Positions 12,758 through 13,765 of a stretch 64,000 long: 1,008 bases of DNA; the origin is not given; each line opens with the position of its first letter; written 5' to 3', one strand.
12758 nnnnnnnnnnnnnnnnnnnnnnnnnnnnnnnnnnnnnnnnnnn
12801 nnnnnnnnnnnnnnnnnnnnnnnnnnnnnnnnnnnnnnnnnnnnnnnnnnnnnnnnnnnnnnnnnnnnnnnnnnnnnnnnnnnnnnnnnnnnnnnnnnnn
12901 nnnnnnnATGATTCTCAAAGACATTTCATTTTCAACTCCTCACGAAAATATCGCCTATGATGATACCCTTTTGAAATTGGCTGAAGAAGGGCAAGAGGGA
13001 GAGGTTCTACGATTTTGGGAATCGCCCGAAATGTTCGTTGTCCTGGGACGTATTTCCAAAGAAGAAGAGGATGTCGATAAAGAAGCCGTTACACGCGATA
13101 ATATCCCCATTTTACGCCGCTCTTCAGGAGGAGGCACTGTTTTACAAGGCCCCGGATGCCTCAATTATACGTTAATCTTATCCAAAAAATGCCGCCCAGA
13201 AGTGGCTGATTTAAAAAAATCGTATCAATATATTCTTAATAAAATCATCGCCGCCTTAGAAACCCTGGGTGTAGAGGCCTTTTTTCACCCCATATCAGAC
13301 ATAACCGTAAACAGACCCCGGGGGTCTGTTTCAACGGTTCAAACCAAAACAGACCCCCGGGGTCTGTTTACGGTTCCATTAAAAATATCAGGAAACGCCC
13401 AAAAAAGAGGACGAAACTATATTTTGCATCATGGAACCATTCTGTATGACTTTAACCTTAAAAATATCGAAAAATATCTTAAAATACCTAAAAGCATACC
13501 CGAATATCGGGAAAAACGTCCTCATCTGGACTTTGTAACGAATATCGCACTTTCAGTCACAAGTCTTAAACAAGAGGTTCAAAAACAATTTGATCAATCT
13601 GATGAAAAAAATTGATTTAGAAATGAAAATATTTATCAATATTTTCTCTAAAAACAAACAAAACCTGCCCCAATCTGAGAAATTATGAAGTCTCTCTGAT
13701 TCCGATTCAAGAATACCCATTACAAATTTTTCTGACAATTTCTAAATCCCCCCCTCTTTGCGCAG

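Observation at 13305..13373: In-frame 69-bp palindromic element inserted inside the lipoate-ligase gene of the gcv operon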

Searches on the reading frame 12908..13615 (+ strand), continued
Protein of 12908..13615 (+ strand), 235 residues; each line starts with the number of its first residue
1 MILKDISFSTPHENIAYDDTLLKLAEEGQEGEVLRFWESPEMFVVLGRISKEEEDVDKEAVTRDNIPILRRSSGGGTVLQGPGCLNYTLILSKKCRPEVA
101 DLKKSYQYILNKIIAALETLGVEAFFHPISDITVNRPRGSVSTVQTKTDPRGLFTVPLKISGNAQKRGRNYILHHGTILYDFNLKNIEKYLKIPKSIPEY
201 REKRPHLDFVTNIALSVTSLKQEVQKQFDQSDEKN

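Call 35: predict_structure(alignment_id=A2)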
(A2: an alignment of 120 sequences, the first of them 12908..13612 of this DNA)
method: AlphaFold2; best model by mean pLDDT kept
length: 235 residues; sequences in the alignment: 120
mean_pLDDT: 88.4   pTM: 0.85
mean pLDDT of the five models: 88.4, 87.7, 87.5, 83.0, 82.5
residues with pLDDT >= 90: 169; 70-90: 38; 50-70: 10; < 50: 18
segments of 3 or more residues with pLDDT < 50: 140-150, 152-154, 233-235
pLDDT, mean of each block of 10 residues (from residue 1): 97 98 97 98 95 97 98 92 98 96 94 96 83 69 44 63 92 97 96 85 84 94 94 45
secondary structure, 60 per line:
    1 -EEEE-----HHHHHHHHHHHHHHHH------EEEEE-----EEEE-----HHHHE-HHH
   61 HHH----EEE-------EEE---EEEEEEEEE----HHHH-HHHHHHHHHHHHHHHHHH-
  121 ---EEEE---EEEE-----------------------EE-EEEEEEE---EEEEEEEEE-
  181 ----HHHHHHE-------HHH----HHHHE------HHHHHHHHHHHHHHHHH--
elements in order: E2-5 H11-26 E33-37 E43-46 H52-55 H58-63 E68-70 E78-80 E84-92 H97-100 H102-119 E124-127 E131-134 E161-167 E171-179 H185-190 H206-209 H217-233

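Call 61: fold_search(model_id=the predicted structure, library=pdb)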
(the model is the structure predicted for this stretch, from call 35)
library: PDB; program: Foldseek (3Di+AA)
matches with E <= 10: 419; with E <= 0.001: 80
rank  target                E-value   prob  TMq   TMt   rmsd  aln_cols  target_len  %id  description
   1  3r07_A                8.6e-17  1.00  0.75  0.70   4.0       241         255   20  Structural analysis of an archaeal lipoylation system. A bi-partite lipoate protein ligase and its E2 lipoyl domain fr (released 2012-04-25)
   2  2art                  1.0e-15  1.00  0.72  0.69   3.1       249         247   20  Crystal structure of lipoate-protein ligase A bound with lipoyl-AMP (released 2005-10-04)
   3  2c8m_D                1.8e-15  1.00  0.73  0.71   3.1       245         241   19  Structure of protein Ta0514, putative lipoate protein ligase from T. acidophilum with bound lipoic acid (released 2005-12-15)
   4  1x2g_A                1.8e-15  1.00  0.66  0.49   5.1       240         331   22  Crystal Structure of Lipate-Protein Ligase A from Escherichia coli (released 2005-08-02)
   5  1x2g_C                2.4e-15  1.00  0.64  0.47   4.8       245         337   22  Crystal Structure of Lipate-Protein Ligase A from Escherichia coli (released 2005-08-02)
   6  1x2g_B                2.7e-15  1.00  0.64  0.48   4.9       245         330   23  Crystal Structure of Lipate-Protein Ligase A from Escherichia coli (released 2005-08-02)
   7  4tvy_B                2.9e-15  1.00  0.66  0.50   3.8       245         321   21  Apo resorufin ligase (released 2014-10-22)
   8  4tvy_A                2.9e-15  1.00  0.66  0.49   5.2       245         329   20  Apo resorufin ligase (released 2014-10-22)
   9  5t8u_B                5.6e-15  1.00  0.72  0.51   4.1       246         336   18  Crystal structure of P. falciparum LipL1 in complex lipoate (released 2017-05-31)
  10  4tvw_A                6.0e-15  1.00  0.73  0.52   3.5       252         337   21  Resorufin ligase with bound resorufin-AMP analog (released 2014-10-22)
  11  1vqz                  9.7e-15  1.00  0.67  0.50   3.8       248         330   22  Crystal structure of a putative lipoate-protein ligase a (sp_1160) from streptococcus pneumoniae tigr4 at 1.99 A resolut (released 2005-02-15)
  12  8cri_A                9.7e-15  1.00  0.64  0.48  12.0       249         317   21  Crystal structure of LplA1 in complex with lipoic acid (Listeria monocytogenes) (released 2023-06-07)
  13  2c7i_A                1.2e-14  1.00  0.70  0.67   3.4       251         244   19  Structure of protein Ta0514, putative lipoate protein ligase from T. acidophilum. (released 2005-12-15)
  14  2ars                  1.2e-14  1.00  0.71  0.68   5.6       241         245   21  Crystal structure of lipoate-protein ligase A From Thermoplasma acidophilum (released 2005-10-04)
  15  8crj                  2.0e-14  1.00  0.63  0.45  10.1       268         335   21  Crystal structure of LplA1 in complex with lipoyl-AMP (Listeria monocytogenes) (released 2023-06-07)
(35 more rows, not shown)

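Call 62: find_encoding_contigs(protein=P0008, flank=10000, max_places=2)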
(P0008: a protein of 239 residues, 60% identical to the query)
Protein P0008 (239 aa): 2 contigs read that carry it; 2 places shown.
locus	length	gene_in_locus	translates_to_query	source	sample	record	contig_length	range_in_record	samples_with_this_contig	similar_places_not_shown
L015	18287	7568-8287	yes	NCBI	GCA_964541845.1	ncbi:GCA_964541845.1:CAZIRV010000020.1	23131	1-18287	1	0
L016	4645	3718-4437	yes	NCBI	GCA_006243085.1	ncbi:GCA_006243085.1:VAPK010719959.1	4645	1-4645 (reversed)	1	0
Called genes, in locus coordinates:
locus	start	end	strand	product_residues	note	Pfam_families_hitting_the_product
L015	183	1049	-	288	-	PF00126:HTH_1, PF03466:LysR_substrate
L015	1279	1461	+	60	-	-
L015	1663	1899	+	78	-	PF09360:zf-CDGSH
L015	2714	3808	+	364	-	PF01571:GCV_T, PF08669:GCV_T_C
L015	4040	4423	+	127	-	PF01597:GCV_H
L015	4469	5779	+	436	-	PF02347:GDC-P, PF00266:Aminotran_5 (weak)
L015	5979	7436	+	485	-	PF02347:GDC-P, PF00266:Aminotran_5, PF21478:GcvP2_C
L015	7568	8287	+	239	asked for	PF21948:LplA-B_cat, PF03099:BPL_LplA_LipB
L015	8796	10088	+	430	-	PF00595:PDZ (faint), PF03572:Peptidase_S41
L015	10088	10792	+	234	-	PF00535:Glycos_transf_2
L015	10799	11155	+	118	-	PF10066:DUF2304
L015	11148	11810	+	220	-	PF01728:FtsJ (weak), PF02353:CMAS, PF13489:Methyltransf_23, PF05175:MTS (weak), PF13847:Methyltransf_31, PF08241:Methyltransf_11, PF08242:Methyltransf_12, PF13649:Methyltransf_25, +1 more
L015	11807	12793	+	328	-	PF00535:Glycos_transf_2, PF10111:Glyco_tranf_2_2, PF13506:Glyco_transf_21, PF13641:Glyco_tranf_2_3, PF13632:Glyco_trans_2_3, PF02709:Glyco_transf_7C (weak)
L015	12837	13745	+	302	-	PF13191:AAA_16, PF01637:ATPase_2 (weak), PF13401:AAA_22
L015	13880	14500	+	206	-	-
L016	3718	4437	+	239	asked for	PF21948:LplA-B_cat, PF03099:BPL_LplA_LipB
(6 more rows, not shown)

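Call 63: find_encoding_contigs(protein=P0004, flank=10000, max_places=2)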
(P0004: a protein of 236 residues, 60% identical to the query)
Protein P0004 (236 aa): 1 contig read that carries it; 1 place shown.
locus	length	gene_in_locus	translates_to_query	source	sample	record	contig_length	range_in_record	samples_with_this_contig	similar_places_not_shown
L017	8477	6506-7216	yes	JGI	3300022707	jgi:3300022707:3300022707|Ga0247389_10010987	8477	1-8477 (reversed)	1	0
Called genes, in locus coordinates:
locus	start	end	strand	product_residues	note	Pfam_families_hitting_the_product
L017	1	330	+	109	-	?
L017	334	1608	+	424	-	PF01566:Nramp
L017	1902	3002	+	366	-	PF01571:GCV_T, PF08669:GCV_T_C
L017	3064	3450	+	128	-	PF01597:GCV_H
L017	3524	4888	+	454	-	PF02347:GDC-P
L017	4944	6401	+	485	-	PF02347:GDC-P, PF00266:Aminotran_5 (weak), PF21478:GcvP2_C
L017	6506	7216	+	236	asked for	PF21948:LplA-B_cat, PF03099:BPL_LplA_LipB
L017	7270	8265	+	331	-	-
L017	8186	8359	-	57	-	-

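Call 64: find_encoding_contigs(protein=P0002, flank=10000, max_places=2)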
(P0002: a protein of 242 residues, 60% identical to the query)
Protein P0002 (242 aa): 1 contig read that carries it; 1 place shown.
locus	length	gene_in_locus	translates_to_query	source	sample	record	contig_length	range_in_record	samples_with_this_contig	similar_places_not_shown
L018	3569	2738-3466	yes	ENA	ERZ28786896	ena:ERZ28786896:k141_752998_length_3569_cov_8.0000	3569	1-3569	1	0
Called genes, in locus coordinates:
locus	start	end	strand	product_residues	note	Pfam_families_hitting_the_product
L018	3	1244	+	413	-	?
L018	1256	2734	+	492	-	PF02347:GDC-P, PF00266:Aminotran_5 (weak), PF21478:GcvP2_C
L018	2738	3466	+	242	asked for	PF21948:LplA-B_cat, PF03099:BPL_LplA_LipB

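Call 69: list_cluster_members(proteins=[P0001])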
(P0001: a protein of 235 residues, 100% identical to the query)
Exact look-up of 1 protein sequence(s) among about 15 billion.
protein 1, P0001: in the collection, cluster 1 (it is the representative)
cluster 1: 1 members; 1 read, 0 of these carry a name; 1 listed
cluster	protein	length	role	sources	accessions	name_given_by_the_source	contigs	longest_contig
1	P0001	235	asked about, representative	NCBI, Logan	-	-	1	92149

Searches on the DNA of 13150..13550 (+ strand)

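Call 43: search_rna_families(source=window, start=13150, end=13550, threshold=evalue, max_evalue=10)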
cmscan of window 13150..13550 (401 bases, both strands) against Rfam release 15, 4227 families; matches with E-value up to 10: 23.
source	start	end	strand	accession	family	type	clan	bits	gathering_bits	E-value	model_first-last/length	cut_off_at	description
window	13285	13392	-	RF04097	MIR2630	Gene; miRNA;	-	38.3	144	3.2e-06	1-229/229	no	MIR2630 microRNA precursor family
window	13301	13375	-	RF03751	mir-7445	Gene; miRNA;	-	36.7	79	3.4e-05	1-60/60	no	mir-7445 microRNA precursor family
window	13298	13380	-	RF00958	mir-498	Gene; miRNA;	-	33.8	85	5.8e-05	1-85/85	no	mir-498 microRNA precursor family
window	13302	13376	-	RF03214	mir-769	Gene; miRNA;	-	33.5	57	5.1e-05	1-81/81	no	mir-769 microRNA precursor family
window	13305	13373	-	RF04094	MIR537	Gene; miRNA;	-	32.1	100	1.3e-05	1-151/151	no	MIR537 microRNA precursor family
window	13303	13375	+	RF04006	mir-9338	Gene; miRNA;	-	29.5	98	0.00013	1-67/67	no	mir-9338 microRNA precursor family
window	13308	13368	-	RF03549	mir-15_2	Gene; miRNA;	-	29.4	80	0.00039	1-56/56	no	mir-15_2 microRNA precursor family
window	13303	13375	-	RF00744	mir-361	Gene; miRNA;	-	28.4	70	0.00046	1-71/71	no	mir-361 microRNA precursor family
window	13300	13379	+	RF00365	mir-BHRF1-1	Gene; miRNA;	-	27.1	95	0.0022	1-66/66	no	mir-BHRF1-1 microRNA precursor family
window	13292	13388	-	RF03182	MIR6032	Gene; miRNA;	-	25.4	102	0.0069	1-100/100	no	MIR6032 microRNA precursor family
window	13298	13382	+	RF00937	mir-653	Gene; miRNA;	-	23.3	77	0.022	1-78/78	no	mir-653 microRNA precursor family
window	13292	13374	+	RF00769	mir-331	Gene; miRNA;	-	22.5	80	0.04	1-92/92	no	mir-331 microRNA precursor family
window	13272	13375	+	RF02845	Ref1C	Gene; sRNA;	-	21.6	90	0.76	1-131/131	no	Enterococcus sRNA 1C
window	13302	13376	+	RF03182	MIR6032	Gene; miRNA;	-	21.1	102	0.11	1-100/100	no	MIR6032 microRNA precursor family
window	13301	13438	-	RF02650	CncR1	Gene; sRNA;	-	18.4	76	0.046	1-213/213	no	Cag non-coding RNA1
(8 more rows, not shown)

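Call 72: search_dna_similar(query=window:13297-13381:+, collection=plasmids, mode=distant, max_evalue=0.01, max_rows=10)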
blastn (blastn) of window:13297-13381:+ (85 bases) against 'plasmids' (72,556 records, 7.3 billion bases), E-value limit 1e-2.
No match.

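Call 73: search_dna_similar(query=window:13297-13381:+, collection=phages, mode=distant, max_evalue=0.01, max_rows=10)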
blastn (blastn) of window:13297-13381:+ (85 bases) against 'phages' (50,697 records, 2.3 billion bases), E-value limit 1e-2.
No match.

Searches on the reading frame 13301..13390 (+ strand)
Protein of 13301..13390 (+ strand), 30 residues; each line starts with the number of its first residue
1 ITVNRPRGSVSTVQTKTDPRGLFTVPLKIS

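Call 45: search_protein_representatives(protein=window:13301-13390:+)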
Query: 30 residues. Proteins with E-value up to 0.001 (for the whole library): 2; up to 1e-10: 2; up to 1e-30: 1. The best 2 are listed.
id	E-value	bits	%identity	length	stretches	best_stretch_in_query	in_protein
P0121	1.4e-37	133.4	50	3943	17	2-27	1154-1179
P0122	6.9e-18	75.5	44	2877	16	2-27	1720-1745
